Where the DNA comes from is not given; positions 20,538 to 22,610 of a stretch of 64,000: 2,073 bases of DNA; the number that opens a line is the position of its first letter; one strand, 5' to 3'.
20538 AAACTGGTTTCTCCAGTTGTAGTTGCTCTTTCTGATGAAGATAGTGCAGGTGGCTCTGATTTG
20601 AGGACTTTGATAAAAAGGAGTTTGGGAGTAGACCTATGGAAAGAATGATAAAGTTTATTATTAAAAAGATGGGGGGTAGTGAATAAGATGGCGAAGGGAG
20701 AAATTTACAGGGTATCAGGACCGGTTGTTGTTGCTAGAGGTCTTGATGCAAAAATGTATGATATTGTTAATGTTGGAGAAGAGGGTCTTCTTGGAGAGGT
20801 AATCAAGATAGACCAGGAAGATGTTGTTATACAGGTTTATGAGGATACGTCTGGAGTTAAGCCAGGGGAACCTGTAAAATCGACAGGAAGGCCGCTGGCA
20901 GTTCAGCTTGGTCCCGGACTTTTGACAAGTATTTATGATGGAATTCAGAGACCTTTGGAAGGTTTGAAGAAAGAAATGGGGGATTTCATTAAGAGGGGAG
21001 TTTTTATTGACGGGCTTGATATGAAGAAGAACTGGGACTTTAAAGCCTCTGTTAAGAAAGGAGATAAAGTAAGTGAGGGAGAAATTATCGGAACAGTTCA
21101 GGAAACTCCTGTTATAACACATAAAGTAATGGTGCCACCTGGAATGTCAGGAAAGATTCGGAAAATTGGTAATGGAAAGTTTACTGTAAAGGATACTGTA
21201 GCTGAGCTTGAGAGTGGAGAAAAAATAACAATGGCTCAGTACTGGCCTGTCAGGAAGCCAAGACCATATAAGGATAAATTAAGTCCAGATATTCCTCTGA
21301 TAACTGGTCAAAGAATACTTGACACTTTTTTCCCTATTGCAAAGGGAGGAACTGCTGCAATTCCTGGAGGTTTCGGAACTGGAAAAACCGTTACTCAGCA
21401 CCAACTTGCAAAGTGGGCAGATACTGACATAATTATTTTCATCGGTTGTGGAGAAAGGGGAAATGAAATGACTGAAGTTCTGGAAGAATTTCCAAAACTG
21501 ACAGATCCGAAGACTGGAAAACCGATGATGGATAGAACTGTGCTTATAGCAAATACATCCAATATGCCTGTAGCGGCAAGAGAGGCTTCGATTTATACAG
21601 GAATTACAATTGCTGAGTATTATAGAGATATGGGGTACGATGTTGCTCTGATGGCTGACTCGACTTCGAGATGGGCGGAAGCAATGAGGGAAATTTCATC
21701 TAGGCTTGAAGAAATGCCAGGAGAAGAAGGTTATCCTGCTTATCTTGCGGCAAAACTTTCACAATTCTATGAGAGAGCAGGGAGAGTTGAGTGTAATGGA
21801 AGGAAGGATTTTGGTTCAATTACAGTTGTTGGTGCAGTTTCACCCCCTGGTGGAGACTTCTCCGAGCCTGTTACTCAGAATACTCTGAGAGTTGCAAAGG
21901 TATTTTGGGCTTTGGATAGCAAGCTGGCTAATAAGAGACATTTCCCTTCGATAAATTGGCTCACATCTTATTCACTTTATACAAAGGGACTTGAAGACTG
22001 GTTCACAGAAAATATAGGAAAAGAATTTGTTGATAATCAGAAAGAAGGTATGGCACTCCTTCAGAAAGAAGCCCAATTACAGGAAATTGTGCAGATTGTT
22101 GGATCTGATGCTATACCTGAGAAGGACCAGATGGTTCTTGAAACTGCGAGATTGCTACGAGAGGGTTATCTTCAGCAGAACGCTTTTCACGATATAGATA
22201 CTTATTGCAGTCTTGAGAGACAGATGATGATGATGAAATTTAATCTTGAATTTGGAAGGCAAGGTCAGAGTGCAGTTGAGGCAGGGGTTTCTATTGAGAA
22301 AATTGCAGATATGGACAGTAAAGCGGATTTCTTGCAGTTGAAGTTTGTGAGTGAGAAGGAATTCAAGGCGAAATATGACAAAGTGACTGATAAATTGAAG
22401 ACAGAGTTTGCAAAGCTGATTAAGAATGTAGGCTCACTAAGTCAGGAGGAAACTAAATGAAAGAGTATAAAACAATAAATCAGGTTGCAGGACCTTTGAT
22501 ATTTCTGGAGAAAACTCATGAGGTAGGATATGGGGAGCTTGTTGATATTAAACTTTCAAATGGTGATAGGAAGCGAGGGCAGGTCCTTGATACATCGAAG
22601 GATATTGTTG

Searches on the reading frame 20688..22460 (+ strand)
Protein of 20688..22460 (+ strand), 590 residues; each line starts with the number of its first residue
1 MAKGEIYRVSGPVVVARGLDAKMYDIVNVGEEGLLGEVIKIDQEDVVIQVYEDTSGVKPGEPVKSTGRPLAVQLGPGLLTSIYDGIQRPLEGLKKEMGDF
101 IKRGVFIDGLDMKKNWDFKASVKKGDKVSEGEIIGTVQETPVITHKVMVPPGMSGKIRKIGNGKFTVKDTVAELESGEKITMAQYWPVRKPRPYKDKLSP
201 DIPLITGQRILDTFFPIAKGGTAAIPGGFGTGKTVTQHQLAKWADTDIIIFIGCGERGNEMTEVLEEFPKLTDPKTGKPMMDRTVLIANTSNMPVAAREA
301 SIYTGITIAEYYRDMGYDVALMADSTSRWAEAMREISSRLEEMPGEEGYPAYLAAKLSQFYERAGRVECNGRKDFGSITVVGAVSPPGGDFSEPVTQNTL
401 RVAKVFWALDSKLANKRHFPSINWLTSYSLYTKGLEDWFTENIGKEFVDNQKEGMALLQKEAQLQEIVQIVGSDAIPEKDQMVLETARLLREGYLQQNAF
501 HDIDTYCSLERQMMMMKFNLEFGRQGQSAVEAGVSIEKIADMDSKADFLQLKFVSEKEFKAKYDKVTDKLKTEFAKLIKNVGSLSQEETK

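Call 40: find_homologous_proteins(query=window:20688-22460:+, max_evalue=1e-50)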
Query window:20688-22460:+ (590 aa): 8000 proteins with E <= 1e-50 among 8000 candidates; the best 120 are listed.
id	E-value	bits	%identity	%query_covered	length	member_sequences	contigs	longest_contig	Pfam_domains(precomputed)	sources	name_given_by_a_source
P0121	0.0e+0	1323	99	100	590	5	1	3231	PF16886.12,PF02874.30,PF00006.32,PF22919.2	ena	-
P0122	0.0e+0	1259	94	100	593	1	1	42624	PF16886.12,PF02874.30,PF00006.32,PF22919.2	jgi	-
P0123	0.0e+0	1256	93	100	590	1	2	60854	PF16886.12,PF02874.30,PF00006.32,PF22919.2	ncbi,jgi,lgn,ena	jgi:V/A-type H+-transporting ATPase subunit A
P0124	0.0e+0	1254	93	100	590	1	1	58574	PF16886.12,PF02874.30,PF00006.32,PF22919.2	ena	-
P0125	0.0e+0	1254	93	100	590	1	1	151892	PF16886.12,PF02874.30,PF00006.32,PF22919.2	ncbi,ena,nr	ncbi:TPA: ATP synthase subunit A [archaeon]|nr:ATP synthase subunit A [Candidatus Undinarchaeales ar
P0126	0.0e+0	1254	93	100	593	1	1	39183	PF16886.12,PF02874.30,PF00006.32,PF22919.2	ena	-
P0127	0.0e+0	1244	93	100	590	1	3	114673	PF16886.12,PF02874.30,PF00006.32,PF22919.2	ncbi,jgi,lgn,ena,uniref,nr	ncbi:TPA: ATP synthase subunit A [archaeon]|jgi:V/A-type H+-transporting ATPase subunit A|uniref:A-t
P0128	9.5e-271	918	69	98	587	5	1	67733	PF16886.12,PF02874.30,PF00006.32,PF22919.2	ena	-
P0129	8.6e-268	908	68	98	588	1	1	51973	PF16886.12,PF02874.30,PF00006.32,PF22919.2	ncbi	-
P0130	4.7e-265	899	65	100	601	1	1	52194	PF16886.12,PF02874.30,PF00006.32,PF22919.2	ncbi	ncbi:MAG: V-type ATP synthase subunit A [archaeon]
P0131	2.0e-264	897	67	96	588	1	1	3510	PF16886.12,PF02874.30,PF00006.32,PF22919.2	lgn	-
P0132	3.0e-263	893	66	97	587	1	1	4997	PF16886.12,PF02874.30,PF00006.32,PF22919.2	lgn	-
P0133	5.0e-263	892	66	97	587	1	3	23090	PF16886.12,PF02874.30,PF00006.32,PF22919.2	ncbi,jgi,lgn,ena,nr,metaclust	ncbi:MAG: ATP synthase subunit A [Candidatus Diapherotrites archaeon CG08_land_8_20_14_0_20_34_12]|n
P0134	3.3e-262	889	65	98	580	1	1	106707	PF16886.12,PF02874.30,PF00006.32,PF22919.2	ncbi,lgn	-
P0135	6.6e-262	888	65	98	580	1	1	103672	PF16886.12,PF02874.30,PF00006.32,PF22919.2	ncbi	ncbi:MAG: ATP synthase subunit A [Candidatus Diapherotrites archaeon]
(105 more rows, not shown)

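Call 41: find_encoding_contigs(protein=P0128, flank=10000, max_places=1)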
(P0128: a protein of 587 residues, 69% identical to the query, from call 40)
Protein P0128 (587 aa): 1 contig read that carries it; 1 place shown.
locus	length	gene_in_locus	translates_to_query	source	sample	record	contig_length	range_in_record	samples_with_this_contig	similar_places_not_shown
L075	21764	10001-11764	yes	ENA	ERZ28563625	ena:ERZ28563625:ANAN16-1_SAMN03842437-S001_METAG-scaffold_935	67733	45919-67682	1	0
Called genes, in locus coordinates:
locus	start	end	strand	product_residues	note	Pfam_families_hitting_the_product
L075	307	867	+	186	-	PF13238:AAA_18, PF13207:AAA_17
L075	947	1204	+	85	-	-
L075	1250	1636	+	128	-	PF01894:YjbQ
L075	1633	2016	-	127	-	PF00085:Thioredoxin, PF00578:AhpC-TSA (faint), PF13098:Thioredoxin_2, PF13905:Thioredoxin_8 (weak)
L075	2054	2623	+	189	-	PF09749:HVSL (faint), PF10469:AKAP7_NLS, PF02834:LigT_PEase, PF13563:2_5_RNA_ligase2, PF02834:LigT_PEase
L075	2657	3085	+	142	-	-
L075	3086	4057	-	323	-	PF04014:MazE_antitoxin, PF01895:PhoU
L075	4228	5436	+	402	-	PF01970:TctA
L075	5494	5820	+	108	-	-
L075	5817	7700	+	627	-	PF01496:V_ATPase_I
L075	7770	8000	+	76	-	PF00137:ATP-synt_C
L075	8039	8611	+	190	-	PF01991:vATP-synt_E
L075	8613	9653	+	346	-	PF01992:vATP-synt_AC39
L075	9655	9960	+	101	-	PF01990:ATP-synt_F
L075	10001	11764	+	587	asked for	PF02874:ATP-synt_ab_N, PF16886:ATP-synt_ab_Xtn, PF00006:ATP-synt_ab, PF22919:ATP-synt_VA_C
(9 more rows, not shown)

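Call 42: find_encoding_contigs(protein=P0129, flank=10000, max_places=1)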
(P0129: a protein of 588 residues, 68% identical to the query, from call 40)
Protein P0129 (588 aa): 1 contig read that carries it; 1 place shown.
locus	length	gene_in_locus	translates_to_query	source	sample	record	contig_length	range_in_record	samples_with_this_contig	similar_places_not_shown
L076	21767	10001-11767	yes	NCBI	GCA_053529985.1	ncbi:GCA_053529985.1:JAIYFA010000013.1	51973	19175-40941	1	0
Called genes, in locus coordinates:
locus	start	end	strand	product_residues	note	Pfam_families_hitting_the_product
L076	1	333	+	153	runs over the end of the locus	PF01894:YjbQ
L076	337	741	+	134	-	PF01641:SelR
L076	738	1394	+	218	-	-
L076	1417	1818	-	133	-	PF00085:Thioredoxin, PF13098:Thioredoxin_2, PF13905:Thioredoxin_8 (weak)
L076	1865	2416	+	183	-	PF10469:AKAP7_NLS, PF13563:2_5_RNA_ligase2, PF02834:LigT_PEase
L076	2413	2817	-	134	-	-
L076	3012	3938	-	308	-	PF04014:MazE_antitoxin (weak), PF01895:PhoU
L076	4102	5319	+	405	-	PF01970:TctA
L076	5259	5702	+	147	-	-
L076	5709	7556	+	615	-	PF01496:V_ATPase_I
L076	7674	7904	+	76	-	PF00137:ATP-synt_C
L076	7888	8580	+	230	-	PF01991:vATP-synt_E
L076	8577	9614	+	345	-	PF01992:vATP-synt_AC39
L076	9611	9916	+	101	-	PF01990:ATP-synt_F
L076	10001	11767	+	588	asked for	PF02874:ATP-synt_ab_N, PF16886:ATP-synt_ab_Xtn, PF00006:ATP-synt_ab, PF22919:ATP-synt_VA_C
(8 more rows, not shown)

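Call 43: find_encoding_contigs(protein=P0130, flank=10000, max_places=1)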
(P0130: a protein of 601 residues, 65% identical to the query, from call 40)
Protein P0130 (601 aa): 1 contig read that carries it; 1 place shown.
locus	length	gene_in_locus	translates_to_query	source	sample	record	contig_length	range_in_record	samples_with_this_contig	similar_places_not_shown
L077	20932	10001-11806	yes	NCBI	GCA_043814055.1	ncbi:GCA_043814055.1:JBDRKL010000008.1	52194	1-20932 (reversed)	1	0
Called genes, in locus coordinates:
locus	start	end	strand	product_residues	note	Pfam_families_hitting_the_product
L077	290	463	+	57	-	-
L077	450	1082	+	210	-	PF01966:HD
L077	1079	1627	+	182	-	PF13238:AAA_18, PF13207:AAA_17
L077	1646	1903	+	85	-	-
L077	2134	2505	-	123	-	PF00578:AhpC-TSA (weak), PF00085:Thioredoxin, PF13899:Thioredoxin_7 (weak), PF13098:Thioredoxin_2, PF13905:Thioredoxin_8 (faint)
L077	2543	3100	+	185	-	PF10469:AKAP7_NLS, PF02834:LigT_PEase, PF13563:2_5_RNA_ligase2, PF02834:LigT_PEase (weak)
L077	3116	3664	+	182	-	-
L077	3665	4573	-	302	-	PF04014:MazE_antitoxin, PF01895:PhoU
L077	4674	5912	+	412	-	PF01970:TctA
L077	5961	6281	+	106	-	-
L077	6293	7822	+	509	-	PF01496:V_ATPase_I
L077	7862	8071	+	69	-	PF00137:ATP-synt_C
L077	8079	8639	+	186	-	PF01991:vATP-synt_E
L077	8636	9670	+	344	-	PF01992:vATP-synt_AC39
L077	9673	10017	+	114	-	PF01990:ATP-synt_F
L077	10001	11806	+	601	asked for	PF02874:ATP-synt_ab_N, PF16886:ATP-synt_ab_Xtn, PF00006:ATP-synt_ab, PF22919:ATP-synt_VA_C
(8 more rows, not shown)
